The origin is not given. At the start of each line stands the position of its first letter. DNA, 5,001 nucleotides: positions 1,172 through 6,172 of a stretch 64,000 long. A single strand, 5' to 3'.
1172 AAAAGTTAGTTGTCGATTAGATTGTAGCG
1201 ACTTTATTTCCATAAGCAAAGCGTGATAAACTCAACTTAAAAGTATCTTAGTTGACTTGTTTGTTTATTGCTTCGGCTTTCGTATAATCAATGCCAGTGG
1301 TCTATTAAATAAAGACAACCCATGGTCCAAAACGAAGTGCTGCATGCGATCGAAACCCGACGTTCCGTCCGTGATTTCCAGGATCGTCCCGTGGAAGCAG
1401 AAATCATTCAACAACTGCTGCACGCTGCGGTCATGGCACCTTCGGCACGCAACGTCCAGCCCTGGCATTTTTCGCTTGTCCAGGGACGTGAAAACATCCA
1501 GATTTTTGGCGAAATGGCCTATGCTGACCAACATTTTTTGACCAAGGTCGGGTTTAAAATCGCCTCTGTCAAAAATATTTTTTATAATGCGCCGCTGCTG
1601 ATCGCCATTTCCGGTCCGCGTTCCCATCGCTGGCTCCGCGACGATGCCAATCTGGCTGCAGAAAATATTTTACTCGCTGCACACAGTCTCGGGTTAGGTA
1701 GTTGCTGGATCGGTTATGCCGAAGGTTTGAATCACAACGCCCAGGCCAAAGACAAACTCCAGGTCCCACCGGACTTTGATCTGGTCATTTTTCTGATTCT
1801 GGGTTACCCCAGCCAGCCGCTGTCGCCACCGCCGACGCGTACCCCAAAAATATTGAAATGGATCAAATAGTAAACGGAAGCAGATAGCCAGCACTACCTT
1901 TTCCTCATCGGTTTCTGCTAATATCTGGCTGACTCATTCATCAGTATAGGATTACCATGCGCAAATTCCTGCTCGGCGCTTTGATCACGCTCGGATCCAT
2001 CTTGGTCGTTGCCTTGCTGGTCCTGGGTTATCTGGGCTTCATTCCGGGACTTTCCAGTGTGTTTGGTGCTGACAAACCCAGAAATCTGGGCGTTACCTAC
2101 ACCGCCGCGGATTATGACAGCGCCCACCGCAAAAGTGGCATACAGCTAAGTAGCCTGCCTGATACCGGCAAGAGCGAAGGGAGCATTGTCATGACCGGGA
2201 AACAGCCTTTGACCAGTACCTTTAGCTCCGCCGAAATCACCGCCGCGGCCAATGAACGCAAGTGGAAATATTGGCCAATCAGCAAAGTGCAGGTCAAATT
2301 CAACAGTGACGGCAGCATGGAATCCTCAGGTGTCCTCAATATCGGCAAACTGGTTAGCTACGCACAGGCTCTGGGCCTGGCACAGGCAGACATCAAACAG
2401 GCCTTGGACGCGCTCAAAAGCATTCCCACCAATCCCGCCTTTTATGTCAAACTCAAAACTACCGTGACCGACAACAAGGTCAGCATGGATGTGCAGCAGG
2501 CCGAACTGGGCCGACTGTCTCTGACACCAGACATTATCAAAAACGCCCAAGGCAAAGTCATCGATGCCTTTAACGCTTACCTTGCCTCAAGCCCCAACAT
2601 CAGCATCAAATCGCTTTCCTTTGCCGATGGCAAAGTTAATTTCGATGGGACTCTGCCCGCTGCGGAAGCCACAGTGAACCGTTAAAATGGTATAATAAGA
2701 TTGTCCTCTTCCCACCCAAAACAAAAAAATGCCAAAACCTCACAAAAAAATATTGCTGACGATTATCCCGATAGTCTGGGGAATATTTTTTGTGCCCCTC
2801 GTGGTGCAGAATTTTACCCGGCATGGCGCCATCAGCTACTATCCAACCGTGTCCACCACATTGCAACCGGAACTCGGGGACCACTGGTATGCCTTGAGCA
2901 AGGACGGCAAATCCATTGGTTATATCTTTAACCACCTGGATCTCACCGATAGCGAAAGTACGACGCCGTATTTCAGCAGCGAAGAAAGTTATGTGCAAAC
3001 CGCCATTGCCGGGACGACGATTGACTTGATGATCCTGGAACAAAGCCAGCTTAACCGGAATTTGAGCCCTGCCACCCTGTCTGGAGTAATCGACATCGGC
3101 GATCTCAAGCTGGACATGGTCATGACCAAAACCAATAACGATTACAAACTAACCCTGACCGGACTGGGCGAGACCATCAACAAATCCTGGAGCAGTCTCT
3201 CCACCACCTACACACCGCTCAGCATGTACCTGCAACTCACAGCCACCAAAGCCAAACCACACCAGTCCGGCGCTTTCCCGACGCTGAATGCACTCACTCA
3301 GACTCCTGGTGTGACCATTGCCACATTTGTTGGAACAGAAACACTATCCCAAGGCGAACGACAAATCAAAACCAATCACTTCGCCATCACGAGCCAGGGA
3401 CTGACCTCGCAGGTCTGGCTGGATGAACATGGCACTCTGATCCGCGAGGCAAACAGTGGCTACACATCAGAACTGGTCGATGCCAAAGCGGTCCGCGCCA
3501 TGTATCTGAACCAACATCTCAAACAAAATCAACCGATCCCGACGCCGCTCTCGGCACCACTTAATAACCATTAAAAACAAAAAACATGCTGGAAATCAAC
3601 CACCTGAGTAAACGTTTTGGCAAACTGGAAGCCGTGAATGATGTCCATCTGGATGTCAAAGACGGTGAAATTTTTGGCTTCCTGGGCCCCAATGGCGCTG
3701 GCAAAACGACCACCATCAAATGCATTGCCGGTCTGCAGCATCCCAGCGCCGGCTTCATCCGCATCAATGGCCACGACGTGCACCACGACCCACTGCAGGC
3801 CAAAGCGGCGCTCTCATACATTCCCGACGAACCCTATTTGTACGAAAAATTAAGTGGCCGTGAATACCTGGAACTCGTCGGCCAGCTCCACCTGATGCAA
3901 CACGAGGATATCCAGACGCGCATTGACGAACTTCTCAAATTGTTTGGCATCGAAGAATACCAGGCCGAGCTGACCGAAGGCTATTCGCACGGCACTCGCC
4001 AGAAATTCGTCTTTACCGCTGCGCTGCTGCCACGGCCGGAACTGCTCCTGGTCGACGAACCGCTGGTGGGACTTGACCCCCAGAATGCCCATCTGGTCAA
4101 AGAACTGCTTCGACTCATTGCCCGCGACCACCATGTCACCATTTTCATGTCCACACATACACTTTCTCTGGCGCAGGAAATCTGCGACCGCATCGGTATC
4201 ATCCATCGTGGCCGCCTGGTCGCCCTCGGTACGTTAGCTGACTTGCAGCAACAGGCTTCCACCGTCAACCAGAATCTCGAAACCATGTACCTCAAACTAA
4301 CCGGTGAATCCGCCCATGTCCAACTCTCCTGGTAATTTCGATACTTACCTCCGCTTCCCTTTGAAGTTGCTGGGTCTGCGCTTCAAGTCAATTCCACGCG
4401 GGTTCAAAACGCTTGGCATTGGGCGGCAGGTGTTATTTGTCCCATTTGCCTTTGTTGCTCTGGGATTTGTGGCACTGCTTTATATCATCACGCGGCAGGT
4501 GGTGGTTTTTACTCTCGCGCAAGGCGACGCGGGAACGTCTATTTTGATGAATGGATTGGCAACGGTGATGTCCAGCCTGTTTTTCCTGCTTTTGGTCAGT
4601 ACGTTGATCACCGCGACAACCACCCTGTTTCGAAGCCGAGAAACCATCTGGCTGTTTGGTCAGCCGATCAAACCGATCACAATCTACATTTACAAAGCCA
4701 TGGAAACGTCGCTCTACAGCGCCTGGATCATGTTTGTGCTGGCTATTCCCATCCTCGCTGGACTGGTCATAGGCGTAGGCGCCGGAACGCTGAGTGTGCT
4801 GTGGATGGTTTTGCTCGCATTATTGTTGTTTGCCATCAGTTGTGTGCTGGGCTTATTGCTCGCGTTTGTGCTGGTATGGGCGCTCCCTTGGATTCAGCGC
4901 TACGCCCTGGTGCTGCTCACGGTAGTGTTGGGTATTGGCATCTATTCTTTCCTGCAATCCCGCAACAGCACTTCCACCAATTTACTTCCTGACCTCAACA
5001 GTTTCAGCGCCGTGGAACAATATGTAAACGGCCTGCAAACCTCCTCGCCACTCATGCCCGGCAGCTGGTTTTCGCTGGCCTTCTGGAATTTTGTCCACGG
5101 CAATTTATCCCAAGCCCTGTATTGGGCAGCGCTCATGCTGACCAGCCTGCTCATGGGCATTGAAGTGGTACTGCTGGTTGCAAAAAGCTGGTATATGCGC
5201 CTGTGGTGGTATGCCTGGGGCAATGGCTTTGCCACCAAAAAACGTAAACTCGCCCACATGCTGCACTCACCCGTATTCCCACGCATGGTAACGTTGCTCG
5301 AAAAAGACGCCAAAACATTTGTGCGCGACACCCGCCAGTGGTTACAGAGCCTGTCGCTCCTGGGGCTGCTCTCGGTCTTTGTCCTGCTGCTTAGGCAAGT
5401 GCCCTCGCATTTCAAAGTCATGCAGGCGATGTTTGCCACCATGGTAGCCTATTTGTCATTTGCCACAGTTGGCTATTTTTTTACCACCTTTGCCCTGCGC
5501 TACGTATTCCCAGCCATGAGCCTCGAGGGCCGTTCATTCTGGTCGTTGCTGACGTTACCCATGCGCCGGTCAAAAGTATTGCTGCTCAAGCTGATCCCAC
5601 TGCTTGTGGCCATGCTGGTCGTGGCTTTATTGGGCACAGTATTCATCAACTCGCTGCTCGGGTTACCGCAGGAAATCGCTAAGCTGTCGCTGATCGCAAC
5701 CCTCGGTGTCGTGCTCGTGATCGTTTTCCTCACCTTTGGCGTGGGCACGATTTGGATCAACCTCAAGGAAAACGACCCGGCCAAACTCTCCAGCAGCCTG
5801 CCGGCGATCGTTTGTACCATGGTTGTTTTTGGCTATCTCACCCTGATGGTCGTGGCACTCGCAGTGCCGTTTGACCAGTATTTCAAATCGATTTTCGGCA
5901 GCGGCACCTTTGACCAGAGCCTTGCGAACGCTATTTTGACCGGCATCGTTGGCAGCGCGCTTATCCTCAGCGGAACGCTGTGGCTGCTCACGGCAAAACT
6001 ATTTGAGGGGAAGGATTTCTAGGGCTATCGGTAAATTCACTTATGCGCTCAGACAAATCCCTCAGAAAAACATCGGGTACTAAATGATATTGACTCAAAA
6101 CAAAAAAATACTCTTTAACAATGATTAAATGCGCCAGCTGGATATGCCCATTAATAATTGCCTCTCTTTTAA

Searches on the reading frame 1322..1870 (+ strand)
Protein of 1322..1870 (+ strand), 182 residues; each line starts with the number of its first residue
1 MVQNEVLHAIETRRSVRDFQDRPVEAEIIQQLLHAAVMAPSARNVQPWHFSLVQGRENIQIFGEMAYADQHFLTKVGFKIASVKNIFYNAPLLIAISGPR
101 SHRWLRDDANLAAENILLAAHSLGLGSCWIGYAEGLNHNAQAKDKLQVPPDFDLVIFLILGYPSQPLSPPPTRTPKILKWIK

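Call 21: search_protein_families(library=pfam, proteins=[window:1322-1870:+], max_evalue=0.001)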
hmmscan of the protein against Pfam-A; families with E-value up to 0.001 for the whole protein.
window:1322-1870:+ (182 aa): 2 families
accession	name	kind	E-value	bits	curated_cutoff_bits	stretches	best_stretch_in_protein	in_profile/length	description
PF00881.29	Nitroreductase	-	4.9e-30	105.3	23.5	1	10-162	1-167/167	Nitroreductase family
PF14512.11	TM1586_NiRdase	-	2.1e-18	67.2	27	2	82-167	57-137/215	Putative TM nitroreductase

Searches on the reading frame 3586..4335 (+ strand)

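Call 21: search_protein_families(library=pfam, proteins=[window:3586-4335:+], max_evalue=0.001)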
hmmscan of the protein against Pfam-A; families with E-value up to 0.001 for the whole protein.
window:3586-4335:+ (249 aa): 5 families
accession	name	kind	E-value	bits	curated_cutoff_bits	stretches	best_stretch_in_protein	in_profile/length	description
PF00005.33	ABC_tran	-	3.2e-26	93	25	1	17-160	1-136/137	ABC transporter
PF13304.12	AAA_21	-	6.1e-12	46.7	27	1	114-192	218-299/304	AAA domain, putative AbiEii toxin, Type IV TA system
PF13476.12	AAA_23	-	7.2e-05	23.9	27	1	18-48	11-40/201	AAA domain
PF13191.12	AAA_16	-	0.00011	23.2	32.6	1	33-185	30-165/167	AAA ATPase domain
PF00004.35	AAA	-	0.00036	21.4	21.2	0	32-68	3-37/131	ATPase family associated with various cellular activities (AAA)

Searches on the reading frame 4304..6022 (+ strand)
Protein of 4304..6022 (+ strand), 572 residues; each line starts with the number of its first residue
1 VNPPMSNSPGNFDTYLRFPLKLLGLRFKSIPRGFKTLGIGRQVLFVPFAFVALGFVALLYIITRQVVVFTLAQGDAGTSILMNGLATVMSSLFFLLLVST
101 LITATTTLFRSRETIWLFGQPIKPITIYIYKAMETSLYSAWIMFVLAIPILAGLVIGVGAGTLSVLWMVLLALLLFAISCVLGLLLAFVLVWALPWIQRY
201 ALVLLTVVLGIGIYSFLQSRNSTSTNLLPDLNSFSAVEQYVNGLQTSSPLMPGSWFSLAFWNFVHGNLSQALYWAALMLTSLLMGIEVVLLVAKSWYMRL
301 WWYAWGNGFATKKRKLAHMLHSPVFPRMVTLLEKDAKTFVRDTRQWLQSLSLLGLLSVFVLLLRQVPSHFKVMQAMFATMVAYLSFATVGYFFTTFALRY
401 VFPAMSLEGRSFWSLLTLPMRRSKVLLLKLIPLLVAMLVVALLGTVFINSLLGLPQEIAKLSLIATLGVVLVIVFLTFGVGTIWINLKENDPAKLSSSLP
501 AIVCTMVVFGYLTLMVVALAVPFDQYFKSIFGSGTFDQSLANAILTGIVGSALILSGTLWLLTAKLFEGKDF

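Call 21: search_protein_families(library=pfam, proteins=[window:4304-6022:+], max_evalue=0.001)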
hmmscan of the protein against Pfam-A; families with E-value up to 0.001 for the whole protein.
window:4304-6022:+ (572 aa): 1 family
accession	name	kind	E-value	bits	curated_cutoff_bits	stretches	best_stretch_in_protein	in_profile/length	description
PF16949.11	ABC_tran_2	-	1.8e-59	202.5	25.7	1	49-556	14-526/542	Putative ATP-binding cassette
